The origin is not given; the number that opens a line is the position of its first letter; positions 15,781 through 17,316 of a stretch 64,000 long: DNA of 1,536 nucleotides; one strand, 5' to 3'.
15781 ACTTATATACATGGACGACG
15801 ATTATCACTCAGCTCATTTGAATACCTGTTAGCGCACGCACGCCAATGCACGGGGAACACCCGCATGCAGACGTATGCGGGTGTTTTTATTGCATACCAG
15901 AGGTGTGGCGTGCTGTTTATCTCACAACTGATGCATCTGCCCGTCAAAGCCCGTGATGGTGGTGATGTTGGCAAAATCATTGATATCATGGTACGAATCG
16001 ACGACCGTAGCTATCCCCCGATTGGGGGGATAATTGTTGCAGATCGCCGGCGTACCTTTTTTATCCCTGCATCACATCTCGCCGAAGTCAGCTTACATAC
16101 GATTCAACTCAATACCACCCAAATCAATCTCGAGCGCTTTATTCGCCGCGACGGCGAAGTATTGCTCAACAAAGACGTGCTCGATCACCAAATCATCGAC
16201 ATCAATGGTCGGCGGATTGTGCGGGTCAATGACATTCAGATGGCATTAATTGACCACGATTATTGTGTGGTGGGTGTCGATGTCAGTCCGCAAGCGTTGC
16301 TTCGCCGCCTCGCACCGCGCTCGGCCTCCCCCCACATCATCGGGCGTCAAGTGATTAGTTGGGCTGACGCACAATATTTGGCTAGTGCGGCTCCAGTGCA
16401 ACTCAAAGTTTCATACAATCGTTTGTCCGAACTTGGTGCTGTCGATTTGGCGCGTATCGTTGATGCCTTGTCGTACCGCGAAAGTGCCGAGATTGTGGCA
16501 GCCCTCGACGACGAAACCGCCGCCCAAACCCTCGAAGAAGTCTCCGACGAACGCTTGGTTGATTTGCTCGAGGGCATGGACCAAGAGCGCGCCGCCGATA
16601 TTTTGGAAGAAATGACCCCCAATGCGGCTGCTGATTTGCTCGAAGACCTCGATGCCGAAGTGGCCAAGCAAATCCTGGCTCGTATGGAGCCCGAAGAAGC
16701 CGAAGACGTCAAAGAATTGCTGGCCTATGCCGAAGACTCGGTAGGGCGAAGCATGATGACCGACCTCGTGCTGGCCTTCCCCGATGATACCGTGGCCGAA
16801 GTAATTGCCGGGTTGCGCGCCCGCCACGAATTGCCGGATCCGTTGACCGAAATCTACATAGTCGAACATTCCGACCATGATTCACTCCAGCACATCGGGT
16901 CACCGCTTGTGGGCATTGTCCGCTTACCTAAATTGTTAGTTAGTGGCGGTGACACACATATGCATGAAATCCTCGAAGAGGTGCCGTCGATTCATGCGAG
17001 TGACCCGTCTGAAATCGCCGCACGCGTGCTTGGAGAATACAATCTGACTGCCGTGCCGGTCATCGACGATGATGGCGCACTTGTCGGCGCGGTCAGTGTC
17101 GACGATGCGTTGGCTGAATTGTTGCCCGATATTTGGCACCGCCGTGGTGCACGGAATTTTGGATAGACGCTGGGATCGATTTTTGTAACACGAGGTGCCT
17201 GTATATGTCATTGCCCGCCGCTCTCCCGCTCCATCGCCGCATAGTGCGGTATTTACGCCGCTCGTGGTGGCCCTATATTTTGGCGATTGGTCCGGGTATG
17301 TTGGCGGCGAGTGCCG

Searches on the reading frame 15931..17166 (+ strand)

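Call 60: search_protein_families(library=pfam, proteins=[window:15931-17166:+], max_evalue=0.001)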
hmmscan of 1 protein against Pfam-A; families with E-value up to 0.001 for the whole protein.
window:15931-17166:+ (411 aa): 3 families
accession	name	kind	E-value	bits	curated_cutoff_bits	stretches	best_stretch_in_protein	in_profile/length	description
PF03448.22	MgtE_N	-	9.5e-24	84.3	25.9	1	170-269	3-102/102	MgtE intracellular N domain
PF00571.33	CBS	-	6.2e-10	39.7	24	1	349-397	7-55/57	CBS domain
PF01706.21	FliG_C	-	0.00013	22.6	23.3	1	187-242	22-77/108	FliG C-terminal domain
